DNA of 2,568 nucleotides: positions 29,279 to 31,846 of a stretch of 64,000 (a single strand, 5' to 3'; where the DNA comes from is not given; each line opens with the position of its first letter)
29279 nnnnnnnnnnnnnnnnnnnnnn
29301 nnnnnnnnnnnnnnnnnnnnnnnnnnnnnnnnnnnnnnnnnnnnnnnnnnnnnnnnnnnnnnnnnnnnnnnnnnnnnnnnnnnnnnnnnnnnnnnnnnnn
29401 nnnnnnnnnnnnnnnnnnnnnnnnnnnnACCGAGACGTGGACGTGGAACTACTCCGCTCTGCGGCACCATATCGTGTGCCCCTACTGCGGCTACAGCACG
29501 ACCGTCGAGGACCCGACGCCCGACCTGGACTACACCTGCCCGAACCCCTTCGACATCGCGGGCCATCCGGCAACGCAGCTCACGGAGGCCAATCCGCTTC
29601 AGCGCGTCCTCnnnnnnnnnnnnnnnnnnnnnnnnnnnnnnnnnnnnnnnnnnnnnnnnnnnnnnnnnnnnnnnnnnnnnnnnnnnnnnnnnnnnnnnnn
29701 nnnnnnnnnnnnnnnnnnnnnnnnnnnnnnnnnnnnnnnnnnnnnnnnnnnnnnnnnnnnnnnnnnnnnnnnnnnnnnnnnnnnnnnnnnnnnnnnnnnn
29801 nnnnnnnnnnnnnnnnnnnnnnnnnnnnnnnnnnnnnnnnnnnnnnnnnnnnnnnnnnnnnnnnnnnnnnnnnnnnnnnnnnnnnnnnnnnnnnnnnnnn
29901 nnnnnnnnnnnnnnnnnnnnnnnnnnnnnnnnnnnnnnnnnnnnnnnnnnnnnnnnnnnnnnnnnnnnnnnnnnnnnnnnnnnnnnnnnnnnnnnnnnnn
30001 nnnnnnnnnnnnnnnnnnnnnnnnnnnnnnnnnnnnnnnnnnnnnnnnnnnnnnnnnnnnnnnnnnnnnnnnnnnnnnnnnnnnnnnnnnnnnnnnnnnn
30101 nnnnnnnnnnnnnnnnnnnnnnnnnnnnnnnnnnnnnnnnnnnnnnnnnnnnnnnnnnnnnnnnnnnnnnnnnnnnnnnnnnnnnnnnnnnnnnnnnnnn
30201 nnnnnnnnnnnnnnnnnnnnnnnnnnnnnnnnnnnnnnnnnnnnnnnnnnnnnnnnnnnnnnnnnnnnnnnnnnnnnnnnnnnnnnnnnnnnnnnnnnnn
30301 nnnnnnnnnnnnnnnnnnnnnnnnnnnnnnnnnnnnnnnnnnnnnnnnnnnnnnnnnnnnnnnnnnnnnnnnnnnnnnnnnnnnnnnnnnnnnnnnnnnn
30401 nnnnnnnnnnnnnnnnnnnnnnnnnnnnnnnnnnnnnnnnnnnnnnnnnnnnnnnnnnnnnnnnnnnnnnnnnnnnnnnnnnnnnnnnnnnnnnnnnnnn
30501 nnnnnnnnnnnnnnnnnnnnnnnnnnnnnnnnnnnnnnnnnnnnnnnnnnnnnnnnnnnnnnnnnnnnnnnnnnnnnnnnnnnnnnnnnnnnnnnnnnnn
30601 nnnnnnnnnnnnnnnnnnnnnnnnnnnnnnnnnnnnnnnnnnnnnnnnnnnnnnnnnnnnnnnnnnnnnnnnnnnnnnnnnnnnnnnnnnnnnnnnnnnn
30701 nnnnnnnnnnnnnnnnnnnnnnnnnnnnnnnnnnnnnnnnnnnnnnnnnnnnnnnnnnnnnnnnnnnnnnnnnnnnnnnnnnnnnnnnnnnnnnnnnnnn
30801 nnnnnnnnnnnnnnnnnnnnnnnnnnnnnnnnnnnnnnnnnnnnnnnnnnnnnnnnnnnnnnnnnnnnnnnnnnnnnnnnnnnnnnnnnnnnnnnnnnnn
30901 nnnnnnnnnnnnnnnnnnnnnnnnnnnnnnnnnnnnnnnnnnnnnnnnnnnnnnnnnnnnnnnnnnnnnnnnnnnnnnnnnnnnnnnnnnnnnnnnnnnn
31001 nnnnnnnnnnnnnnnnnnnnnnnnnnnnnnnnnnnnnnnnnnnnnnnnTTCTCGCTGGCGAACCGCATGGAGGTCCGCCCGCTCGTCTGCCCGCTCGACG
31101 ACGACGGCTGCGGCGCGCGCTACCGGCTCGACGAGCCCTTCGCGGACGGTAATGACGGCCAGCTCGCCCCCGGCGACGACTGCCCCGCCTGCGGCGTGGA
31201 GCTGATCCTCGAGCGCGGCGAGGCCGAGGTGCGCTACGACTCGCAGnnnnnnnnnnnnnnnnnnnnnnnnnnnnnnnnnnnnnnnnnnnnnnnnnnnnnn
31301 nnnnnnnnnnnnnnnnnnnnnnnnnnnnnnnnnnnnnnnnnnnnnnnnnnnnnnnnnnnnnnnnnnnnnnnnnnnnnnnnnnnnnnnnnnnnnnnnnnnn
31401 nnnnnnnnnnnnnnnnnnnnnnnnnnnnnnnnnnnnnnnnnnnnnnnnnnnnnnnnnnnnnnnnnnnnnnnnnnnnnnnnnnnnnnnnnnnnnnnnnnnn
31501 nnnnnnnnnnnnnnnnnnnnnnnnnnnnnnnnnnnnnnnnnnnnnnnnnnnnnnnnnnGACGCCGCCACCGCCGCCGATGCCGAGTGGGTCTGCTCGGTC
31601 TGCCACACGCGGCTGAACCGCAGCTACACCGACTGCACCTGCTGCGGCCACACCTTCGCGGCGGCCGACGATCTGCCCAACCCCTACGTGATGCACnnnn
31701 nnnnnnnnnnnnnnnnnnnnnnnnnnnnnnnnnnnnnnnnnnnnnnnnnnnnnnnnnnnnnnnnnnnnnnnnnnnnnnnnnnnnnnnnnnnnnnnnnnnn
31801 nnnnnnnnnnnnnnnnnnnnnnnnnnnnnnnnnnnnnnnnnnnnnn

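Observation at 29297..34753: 1818-aa signal-peptide giant with three zinc-ribbon-like cysteine knuckle motifs, no recognisable family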

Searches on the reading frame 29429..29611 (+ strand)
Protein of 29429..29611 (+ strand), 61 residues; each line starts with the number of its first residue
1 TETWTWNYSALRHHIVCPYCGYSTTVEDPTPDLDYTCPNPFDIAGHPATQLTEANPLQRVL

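Call 36: search_protein_families(library=pfam, proteins=[window:29429-29611:+], max_evalue=10)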
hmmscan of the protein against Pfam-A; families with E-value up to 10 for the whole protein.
window:29429-29611:+ (61 aa): 6 families
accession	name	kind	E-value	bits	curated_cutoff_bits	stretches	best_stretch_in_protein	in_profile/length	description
PF08271.17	Zn_Ribbon_TF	-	0.0062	16.5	29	1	16-39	2-24/43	TFIIB zinc-binding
PF23451.1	Zn_ribbon_PaaD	-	0.043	13.9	27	1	12-27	12-27/53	PaaD zinc beta ribbon domain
PF13248.11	Zn_ribbon_3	-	0.074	13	27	1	15-22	17-24/26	zinc-ribbon domain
PF24441.1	DUF7560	-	0.18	12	27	1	13-29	4-20/44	Family of unknown function (DUF7560)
PF23611.1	zf-C2H2_16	-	1.1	9.8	27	1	17-25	3-11/26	C2H2 zinc finger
PF10571.15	UPF0547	-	5.2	7.7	29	1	16-23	16-23/26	Uncharacterised protein family UPF0547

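Call 44: search_solved_structures(query=A6, max_evalue=10)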
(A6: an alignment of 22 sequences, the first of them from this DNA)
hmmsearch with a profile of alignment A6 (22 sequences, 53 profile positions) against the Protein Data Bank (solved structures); distinct sequences matched with E-value up to 10: 80 (the best 60 are shown).
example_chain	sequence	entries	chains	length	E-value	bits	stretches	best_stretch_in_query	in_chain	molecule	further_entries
2i13_A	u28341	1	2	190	2.1e-10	43.2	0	10-26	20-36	Aart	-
2pvx_A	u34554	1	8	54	2.7e-06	30.1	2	10-26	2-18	Rubredoxin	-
1rdv_A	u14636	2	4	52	1.3e-05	27.9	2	10-26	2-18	RUBREDOXIN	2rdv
1bq8_A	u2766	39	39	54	3.5e-05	26.5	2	11-26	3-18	PROTEIN (RUBREDOXIN) | Rubredoxin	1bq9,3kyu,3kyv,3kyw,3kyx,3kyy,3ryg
1e8j_A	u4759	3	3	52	3.6e-05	26.5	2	10-23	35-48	RUBREDOXIN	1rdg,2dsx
1brf_A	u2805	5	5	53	4e-05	26.3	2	11-26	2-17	PROTEIN (RUBREDOXIN) | RUBREDOXIN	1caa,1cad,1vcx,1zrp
1mey_C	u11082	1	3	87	0.0001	25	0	11-26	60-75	CONSENSUS ZINC FINGER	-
1t9q_A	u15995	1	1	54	0.00017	24.3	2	7-19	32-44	Rubredoxin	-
6ln2_A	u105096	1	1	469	0.00018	24.2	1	4-28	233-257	Glucagon-like peptide 1 receptor,Rubredoxin,Glucagon-like peptide 1 receptor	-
1bfy_A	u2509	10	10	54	0.00035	23.3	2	7-18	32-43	RUBREDOXIN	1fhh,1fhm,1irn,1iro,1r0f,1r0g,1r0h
4rxn_A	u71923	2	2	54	0.00036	23.3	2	10-32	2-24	RUBREDOXIN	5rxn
1smm_A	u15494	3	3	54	0.00061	22.5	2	7-18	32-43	Rubredoxin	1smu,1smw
1iu5_A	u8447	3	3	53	0.00072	22.3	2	6-18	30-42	rubredoxin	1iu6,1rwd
1c09_A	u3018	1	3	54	0.00086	22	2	7-18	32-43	RUBREDOXIN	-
1t9p_A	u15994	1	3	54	0.00089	22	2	10-29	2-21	Rubredoxin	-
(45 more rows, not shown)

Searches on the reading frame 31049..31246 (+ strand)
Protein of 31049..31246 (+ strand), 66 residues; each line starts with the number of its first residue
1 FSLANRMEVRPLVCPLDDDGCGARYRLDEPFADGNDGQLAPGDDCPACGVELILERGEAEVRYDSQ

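Call 36: search_protein_families(library=pfam, proteins=[window:31049-31246:+], max_evalue=10)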
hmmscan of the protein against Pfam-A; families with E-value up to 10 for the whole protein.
window:31049-31246:+ (66 aa): 3 families
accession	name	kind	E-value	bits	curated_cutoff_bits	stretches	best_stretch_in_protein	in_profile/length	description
PF03119.21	DNA_ligase_ZBD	-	0.022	15.1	25.8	1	45-62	2-19/27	NAD-dependent DNA ligase C4 zinc finger domain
PF01396.24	Zn_ribbon_Top1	-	0.12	12.6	32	1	43-58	2-17/39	Topoisomerase DNA binding C4 zinc finger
PF22747.2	Zn_ribbon_DUF2089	-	0.13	12.9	27.6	1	45-53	1-9/32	DUF2089 zinc ribbon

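Call 43: search_solved_structures(query=A5, max_evalue=10)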
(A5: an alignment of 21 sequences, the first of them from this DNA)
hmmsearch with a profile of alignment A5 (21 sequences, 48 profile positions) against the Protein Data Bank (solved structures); distinct sequences matched with E-value up to 10: 74 (the best 60 are shown).
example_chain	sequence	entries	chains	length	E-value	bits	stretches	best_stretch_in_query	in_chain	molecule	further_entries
2k5c_A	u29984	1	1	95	0.013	17.9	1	27-39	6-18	uncharacterized protein PF0385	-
2waq_A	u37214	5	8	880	0.021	17.2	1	25-44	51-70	DNA-DIRECTED RNA POLYMERASE RPO1N SUBUNIT | DNA-DIRECTED RNA POLYMERASE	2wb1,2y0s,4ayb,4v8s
5k2m_E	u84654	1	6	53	0.031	16.7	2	31-40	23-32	Probable lysine biosynthesis protein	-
2pmz_P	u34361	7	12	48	0.042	16.2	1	19-38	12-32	DNA-directed RNA polymerase subunit P | DNA-DIRECTED RNA POLYMERASE RPO12 SUBUNIT | RNA POLYMERASE SUBUNIT 12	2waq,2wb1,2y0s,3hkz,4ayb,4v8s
36rp_A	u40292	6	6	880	0.056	15.9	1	25-42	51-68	DNA-directed RNA polymerase subunit Rpo1N | DNA-directed RNA polymerase subunit A'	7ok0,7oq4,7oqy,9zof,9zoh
3na7_A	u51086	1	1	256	0.068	15.6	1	12-43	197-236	HP0958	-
2ect_A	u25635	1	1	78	0.068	15.6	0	24-40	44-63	RING finger protein 126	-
4v4n_Ai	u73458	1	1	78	0.11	14.9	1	17-41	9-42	50S ribosomal protein L37AE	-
1l8d_A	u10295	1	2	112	0.11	14.9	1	29-43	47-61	DNA double-strand break repair rad50 ATPase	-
4v6u_Bi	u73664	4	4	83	0.15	14.5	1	17-41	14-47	50S ribosomal protein L37Ae | Large ribosomal subunit protein eL43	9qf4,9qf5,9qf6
6zff_A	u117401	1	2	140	0.16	14.4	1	29-43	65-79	DNA double-strand break repair Rad50 ATPase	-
2pmz_A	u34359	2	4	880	0.17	14.3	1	25-44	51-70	DNA-directed RNA polymerase subunit A | DNA-directed RNA polymerase subunit A'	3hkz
9sra_Bi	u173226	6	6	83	0.19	14.1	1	29-41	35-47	Large ribosomal subunit protein eL43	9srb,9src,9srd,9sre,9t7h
36rp_P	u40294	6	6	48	0.21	14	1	24-39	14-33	DNA-directed RNA polymerase subunit Rpo12 | DNA-directed RNA polymerase subunit P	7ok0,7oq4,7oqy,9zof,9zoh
7bvw_A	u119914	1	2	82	0.21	14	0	28-39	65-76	AT5G66160 protein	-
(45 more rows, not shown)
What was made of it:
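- On Zinc ribbon / rubredoxin-type metal knuckle: Motif 2 is weak, E 0.01 (call 43).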

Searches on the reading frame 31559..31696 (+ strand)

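Call 36: search_protein_families(library=pfam, proteins=[window:31559-31696:+], max_evalue=10)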
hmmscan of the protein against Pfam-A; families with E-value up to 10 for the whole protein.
window:31559-31696:+ (46 aa): 3 families
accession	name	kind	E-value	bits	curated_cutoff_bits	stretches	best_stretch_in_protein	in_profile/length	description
PF18912.6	DZR_2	-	0.0085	16.3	27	1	5-35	17-48/56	Double zinc ribbon domain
PF21349.2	RUBY_RBDX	-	0.32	10.9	26.5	1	26-34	3-11/30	Rubrerythrin, rubredoxin-like domain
PF01020.24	Ribosomal_L40e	-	0.52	10.7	23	1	11-32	18-41/50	Ribosomal L40e family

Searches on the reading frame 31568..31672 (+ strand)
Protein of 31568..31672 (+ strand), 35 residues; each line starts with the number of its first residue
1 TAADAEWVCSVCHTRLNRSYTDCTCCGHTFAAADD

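Call 42: search_solved_structures(query=A4, max_evalue=10)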
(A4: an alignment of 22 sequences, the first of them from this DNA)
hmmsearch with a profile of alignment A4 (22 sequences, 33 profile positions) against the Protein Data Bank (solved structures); distinct sequences matched with E-value up to 10: 106 (the best 60 are shown).
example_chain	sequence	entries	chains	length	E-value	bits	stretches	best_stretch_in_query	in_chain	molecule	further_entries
1rb9_A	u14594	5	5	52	3.7e-07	32.9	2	2-15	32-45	RUBREDOXIN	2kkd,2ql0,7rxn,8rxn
1rdv_A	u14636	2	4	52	1.6e-06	30.9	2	2-15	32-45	RUBREDOXIN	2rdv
9w1v_A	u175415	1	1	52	1.2e-05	28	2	6-15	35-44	RUBREDOXIN 3796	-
1bq8_A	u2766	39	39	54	5.4e-05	26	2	6-15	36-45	PROTEIN (RUBREDOXIN) | Rubredoxin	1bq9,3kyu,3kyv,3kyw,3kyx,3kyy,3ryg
1brf_A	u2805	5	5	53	7.1e-05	25.6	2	6-15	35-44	PROTEIN (RUBREDOXIN) | RUBREDOXIN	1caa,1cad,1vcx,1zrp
1e8j_A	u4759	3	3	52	0.00012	24.9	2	6-15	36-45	RUBREDOXIN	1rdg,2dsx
9zdh_A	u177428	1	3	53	0.00017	24.4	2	6-15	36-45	Rubredoxin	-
1yk5_A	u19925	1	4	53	0.00045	23.1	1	6-15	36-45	Rubredoxin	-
2pvx_A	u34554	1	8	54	0.00047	23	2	7-20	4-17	Rubredoxin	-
1spw_A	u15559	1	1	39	0.00064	22.6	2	6-15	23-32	Rubredoxin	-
1iu5_A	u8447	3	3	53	0.00066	22.5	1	6-15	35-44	rubredoxin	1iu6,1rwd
6nw0_A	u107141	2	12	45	0.0011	21.8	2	6-15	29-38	Rubredoxin | Rubredoxin-1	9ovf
6nw1_A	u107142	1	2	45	0.0011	21.8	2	6-14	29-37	Rubredoxin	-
6rxn_A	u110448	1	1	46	0.0013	21.6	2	6-15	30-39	RUBREDOXIN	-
2v3b_B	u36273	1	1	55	0.0021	20.9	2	4-14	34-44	RUBREDOXIN 2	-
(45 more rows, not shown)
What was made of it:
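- On Zinc ribbon / rubredoxin-type metal knuckle: Motif 3 profile against rubredoxins, E 4e-7; motif 1 profile, E 3e-6; L37Ae also hit (calls 42, 44).
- Motif profiles hit rubredoxins (E 4e-7 and 3e-6) and the L37Ae zinc ribbon in the PDB (calls 42, 44). The knuckle sequence CPxCG matches metal sites in the PDB (calls 42, 44). The top PDB hits of the motif 1 and motif 3 profiles are rubredoxins (calls 42, 44).
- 31592..31645 (+): Knuckle module 3: C766-S-V-C769 ... C780-T-(C)-C783-G. The module profile hits rubredoxins at E 4e-7 and L37Ae (call 42).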
